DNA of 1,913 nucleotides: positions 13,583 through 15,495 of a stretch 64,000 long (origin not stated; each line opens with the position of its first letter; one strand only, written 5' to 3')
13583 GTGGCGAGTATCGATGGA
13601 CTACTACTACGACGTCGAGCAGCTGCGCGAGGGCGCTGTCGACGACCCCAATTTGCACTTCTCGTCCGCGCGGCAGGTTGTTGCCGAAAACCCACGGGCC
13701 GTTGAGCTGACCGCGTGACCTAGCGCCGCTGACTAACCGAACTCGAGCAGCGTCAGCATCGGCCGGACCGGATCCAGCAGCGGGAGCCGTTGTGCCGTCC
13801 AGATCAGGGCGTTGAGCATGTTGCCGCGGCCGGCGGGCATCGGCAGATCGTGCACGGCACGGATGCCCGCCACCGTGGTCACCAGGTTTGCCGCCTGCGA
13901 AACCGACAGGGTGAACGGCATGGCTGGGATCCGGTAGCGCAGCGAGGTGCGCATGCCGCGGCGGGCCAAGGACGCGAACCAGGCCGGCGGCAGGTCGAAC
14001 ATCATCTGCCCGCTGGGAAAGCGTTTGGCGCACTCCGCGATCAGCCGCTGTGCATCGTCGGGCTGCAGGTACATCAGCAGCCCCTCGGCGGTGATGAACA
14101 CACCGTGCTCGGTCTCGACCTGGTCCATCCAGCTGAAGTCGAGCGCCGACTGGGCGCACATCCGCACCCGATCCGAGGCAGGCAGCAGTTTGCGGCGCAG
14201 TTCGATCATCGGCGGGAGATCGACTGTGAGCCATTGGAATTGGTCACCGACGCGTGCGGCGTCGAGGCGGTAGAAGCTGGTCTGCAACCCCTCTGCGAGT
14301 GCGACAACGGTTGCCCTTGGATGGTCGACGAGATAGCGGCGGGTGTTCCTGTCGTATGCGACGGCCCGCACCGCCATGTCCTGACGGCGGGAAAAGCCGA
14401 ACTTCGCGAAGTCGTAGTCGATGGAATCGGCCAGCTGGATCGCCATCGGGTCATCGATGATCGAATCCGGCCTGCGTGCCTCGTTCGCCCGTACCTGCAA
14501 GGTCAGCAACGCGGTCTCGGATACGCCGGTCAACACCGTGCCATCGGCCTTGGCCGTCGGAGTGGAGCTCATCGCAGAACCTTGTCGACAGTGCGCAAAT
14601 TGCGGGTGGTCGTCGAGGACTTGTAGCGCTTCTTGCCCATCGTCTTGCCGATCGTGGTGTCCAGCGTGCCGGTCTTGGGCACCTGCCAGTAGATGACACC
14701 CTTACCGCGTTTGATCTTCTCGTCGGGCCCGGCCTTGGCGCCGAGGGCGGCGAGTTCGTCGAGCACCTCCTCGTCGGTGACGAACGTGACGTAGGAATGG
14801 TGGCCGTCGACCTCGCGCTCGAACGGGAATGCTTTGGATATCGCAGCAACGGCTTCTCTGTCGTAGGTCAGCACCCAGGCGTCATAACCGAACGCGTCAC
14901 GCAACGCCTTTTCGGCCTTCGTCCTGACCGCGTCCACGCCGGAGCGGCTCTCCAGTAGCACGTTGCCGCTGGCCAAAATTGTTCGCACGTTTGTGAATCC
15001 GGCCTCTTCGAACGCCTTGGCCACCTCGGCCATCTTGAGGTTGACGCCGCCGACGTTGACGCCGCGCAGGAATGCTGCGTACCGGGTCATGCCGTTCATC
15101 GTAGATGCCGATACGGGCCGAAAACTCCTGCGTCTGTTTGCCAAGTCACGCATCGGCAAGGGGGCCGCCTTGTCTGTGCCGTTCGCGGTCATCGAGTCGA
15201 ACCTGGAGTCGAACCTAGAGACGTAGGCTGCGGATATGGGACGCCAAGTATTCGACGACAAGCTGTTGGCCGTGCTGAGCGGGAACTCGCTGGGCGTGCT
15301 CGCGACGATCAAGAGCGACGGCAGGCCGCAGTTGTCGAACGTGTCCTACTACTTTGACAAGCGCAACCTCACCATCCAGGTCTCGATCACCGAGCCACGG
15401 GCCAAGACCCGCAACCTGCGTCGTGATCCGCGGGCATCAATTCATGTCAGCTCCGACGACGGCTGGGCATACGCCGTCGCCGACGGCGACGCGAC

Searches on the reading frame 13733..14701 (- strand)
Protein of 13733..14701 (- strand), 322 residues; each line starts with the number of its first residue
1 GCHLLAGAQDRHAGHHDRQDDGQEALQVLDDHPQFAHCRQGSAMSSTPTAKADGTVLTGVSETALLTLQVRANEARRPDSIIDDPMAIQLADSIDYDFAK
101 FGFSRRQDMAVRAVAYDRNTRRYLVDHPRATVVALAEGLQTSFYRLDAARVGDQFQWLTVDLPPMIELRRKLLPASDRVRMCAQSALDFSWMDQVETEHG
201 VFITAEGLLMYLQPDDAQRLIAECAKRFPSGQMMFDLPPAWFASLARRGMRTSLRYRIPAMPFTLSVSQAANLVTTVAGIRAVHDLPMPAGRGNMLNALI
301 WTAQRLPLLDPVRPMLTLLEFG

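Call 20: search_protein_families(library=pfam, proteins=[window:13733-14701:-], max_evalue=0.00001)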
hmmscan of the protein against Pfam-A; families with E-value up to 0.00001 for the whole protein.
window:13733-14701:- (322 aa): 1 family
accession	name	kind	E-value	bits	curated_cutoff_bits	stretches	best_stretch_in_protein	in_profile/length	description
PF04072.20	LCM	-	4.3e-12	46.7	22.3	1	64-223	1-185/187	Leucine carboxyl methyltransferase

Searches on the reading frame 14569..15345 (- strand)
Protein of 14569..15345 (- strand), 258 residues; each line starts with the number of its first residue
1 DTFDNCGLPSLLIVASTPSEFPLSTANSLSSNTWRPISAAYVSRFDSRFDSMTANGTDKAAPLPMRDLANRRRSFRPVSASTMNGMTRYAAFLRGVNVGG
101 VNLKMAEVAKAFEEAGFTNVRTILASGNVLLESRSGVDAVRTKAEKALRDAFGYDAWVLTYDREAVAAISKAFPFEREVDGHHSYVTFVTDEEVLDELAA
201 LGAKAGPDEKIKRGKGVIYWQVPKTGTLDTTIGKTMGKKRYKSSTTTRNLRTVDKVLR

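Call 20: search_protein_families(library=pfam, proteins=[window:14569-15345:-], max_evalue=0.00001)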
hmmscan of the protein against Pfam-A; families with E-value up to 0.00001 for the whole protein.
window:14569-15345:- (258 aa): 1 family
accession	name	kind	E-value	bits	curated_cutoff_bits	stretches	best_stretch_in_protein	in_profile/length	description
PF08002.16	DUF1697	-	3.5e-37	128.3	24.4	1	86-219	1-137/137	Protein of unknown function (DUF1697)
